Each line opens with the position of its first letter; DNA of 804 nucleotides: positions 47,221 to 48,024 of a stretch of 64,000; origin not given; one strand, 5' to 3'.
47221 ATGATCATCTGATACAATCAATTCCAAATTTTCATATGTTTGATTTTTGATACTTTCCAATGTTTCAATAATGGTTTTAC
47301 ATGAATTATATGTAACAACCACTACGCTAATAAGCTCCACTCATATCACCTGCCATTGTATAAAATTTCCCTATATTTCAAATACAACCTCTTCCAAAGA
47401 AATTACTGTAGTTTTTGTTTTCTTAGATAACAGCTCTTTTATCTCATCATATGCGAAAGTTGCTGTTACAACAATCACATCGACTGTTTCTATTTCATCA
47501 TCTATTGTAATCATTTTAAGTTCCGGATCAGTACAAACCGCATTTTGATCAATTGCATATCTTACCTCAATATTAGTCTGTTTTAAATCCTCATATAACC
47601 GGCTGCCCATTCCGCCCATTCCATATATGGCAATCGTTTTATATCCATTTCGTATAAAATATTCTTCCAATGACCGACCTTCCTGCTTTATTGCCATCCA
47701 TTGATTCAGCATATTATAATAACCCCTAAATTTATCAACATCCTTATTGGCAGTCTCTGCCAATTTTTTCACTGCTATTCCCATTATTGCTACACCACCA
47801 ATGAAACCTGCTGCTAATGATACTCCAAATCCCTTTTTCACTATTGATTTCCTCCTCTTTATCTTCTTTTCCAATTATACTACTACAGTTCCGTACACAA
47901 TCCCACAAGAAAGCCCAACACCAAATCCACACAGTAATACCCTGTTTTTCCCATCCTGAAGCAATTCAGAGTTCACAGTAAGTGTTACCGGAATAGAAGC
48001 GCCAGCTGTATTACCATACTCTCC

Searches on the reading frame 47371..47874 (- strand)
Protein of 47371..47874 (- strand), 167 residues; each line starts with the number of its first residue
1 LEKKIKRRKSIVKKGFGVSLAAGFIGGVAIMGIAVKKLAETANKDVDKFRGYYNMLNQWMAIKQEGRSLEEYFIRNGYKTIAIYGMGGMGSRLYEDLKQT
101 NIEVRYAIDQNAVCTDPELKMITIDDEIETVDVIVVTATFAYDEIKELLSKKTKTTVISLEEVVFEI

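Call 4: search_protein_families(library=pfam, proteins=[window:47371-47874:-])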
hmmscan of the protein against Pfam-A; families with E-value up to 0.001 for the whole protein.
window:47371-47874:- (167 aa): 2 families
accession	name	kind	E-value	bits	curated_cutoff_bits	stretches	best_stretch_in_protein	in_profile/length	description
PF02826.25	2-Hacid_dh_C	-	4e-05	23.5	25.1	1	75-150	33-110/178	D-isomer specific 2-hydroxyacid dehydrogenase, NAD binding domain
PF02629.25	CoA_binding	-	0.00048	21.3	22.3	0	80-158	5-93/97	CoA binding domain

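Call 5: search_protein_families(library=ncbifam, proteins=[window:47371-47874:-])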
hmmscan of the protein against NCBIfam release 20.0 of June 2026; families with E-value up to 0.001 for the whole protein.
window:47371-47874:- (167 aa): 0 families

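Call 71: find_homologous_proteins(query=window:47371-47874:-, max_evalue=0.001)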
Query window:47371-47874:- (167 aa): 230 proteins with E <= 0.001 among 303 candidates; the best 120 are listed.
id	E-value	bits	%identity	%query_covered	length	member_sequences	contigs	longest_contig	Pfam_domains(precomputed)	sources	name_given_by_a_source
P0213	3.9e-94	330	99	93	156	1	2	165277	PF22674.3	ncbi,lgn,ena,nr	ncbi:MAG: hypothetical protein K2L07_04055 [Lachnospiraceae bacterium]|nr:hypothetical protein [Lach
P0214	1.4e-55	205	61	93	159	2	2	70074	-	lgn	-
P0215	2.2e-55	205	62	93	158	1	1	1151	-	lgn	-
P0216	5.0e-50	187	65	73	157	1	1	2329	PF22674.3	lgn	-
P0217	5.6e-49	184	61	82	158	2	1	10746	-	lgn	-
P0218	6.5e-49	184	61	85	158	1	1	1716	PF22674.3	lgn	-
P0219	1.7e-48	182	58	83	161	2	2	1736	PF22674.3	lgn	-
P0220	3.2e-48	181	64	73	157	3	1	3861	PF02826.26,PF22674.3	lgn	-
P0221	7.4e-47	177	56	89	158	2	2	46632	PF02826.26,PF22674.3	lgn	-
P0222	1.0e-46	177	56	93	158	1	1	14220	PF22674.3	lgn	-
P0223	1.3e-46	176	57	87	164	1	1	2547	PF22674.3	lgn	-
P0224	1.4e-46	176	57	89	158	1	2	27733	PF22674.3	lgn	-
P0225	1.5e-46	176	55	93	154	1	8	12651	PF22674.3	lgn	-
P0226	2.2e-46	175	53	93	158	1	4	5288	-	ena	-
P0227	2.8e-46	175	53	93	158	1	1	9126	-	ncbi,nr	ncbi:MAG: hypothetical protein IJZ96_01505 [Lachnospiraceae bacterium]|nr:hypothetical protein [Lach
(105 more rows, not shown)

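Call 76: predict_structure(alignment_id=A2)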
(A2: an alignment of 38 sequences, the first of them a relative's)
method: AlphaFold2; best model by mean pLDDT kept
length: 156 residues; sequences in the alignment: 38
mean_pLDDT: 84.2   pTM: 0.74
mean pLDDT of the five models: 84.2, 82.6, 82.1, 81.4, 81.4
residues with pLDDT >= 90: 101; 70-90: 21; 50-70: 18; < 50: 16
segments of 3 or more residues with pLDDT < 50: 1-16
pLDDT, mean of each block of 10 residues (from residue 1): 40 49 67 80 93 95 98 93 94 92 77 94 94 95 97 94
secondary structure, 60 per line:
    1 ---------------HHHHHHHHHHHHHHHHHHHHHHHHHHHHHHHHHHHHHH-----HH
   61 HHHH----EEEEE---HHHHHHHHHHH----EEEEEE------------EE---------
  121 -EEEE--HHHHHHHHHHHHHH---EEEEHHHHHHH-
elements in order: H16-53 H59-64 E69-73 H77-87 E92-97 E122-125 H128-141 E145-148 H149-155

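Call 78: fold_search(model_id=the predicted structure, library=pdb)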
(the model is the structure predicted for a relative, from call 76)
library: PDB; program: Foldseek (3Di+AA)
matches with E <= 10: 1355; with E <= 0.001: 0
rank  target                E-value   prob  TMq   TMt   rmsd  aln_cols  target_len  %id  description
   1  4ems_B                9.9e-03  0.89  0.35  0.19   6.6       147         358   15  Crystal Structure Analysis of Coniferyl Alcohol 9-O-Methyltransferase from Linum Nodiflorum (released 2013-05-01)
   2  3ic5_A                1.1e-02  1.00  0.41  0.53   4.5       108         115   16  N-terminal domain of putative saccharopine dehydrogenase from Ruegeria pomeroyi. (released 2009-07-28)
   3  4e70_B                1.1e-02  0.89  0.35  0.19   6.7       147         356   15  Crystal Structure Analysis of Coniferyl Alcohol 9-O-Methyltransferase from Linum Nodiflorum in Complex with Coniferyl  (released 2013-05-01)
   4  2dt5_A                1.2e-02  0.99  0.40  0.31   5.5       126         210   16  Crystal Structure of TTHA1657 (AT-rich DNA-binding protein) from Thermus thermophilus HB8 (released 2007-01-02)
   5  3oet_H                1.5e-02  0.97  0.38  0.18   7.2       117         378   20  D-Erythronate-4-Phosphate Dehydrogenase complexed with NAD (released 2010-08-25)
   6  4evi_B                1.5e-02  0.87  0.35  0.20   6.6       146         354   14  Crystal Structure Analysis of Coniferyl Alcohol 9-O-Methyltransferase from Linum Nodiflorum in Complex with Coniferyl  (released 2013-05-01)
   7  3ikv_B                1.8e-02  0.99  0.40  0.32   4.9       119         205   16  Crystal structure of a Rex-family repressor R90D mutant from Thermus aquaticus (released 2010-06-09)
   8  2vt2_B                1.9e-02  0.96  0.37  0.30   7.8       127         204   14  Structure and functional properties of the Bacillus subtilis transcriptional repressor Rex (released 2008-09-09)
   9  3ikt_B                2.0e-02  0.98  0.38  0.30   5.3       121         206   15  Crystal structure of a Rex-family repressor/DNA/NAD+ complex from Thermus aquaticus (released 2010-06-09)
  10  5icg                  2.2e-02  0.90  0.37  0.21   6.4       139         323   17  Crystal structure of apo (S)-norcoclaurine 6-O-methyltransferase (released 2016-06-08)
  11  4kp7_A                2.2e-02  0.66  0.23  0.11   6.8        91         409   14  Structure of Plasmodium IspC in complex with a beta-thia-isostere derivative of Fosmidomycin (released 2013-10-02)
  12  2dc1_A                2.3e-02  1.00  0.40  0.28   3.2        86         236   23  Crystal Structure Of L-Aspartate Dehydrogenase From Hyperthermophilic Archaeon Archaeoglobus fulgidus (released 2006-12-26)
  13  8bif_D                2.3e-02  0.96  0.39  0.22   5.3       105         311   14  O-Methyltransferase Plu4892 in complex with SAH (released 2023-03-08)
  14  1zg3                  2.3e-02  0.95  0.42  0.22   6.3       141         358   14  Crystal structure of the isoflavanone 4'-O-methyltransferase complexed with SAH and 2,7,4'-trihydroxyisoflavanone (released 2006-08-01)
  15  8bij_A                2.3e-02  0.90  0.39  0.21  11.2       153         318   11  O-Methyltransferase Plu4894 (mutant I88M, W91L, C97Y, S142L, G146V, Y258M, L270F, S309Y) in complex with SAH (released 2023-03-08)
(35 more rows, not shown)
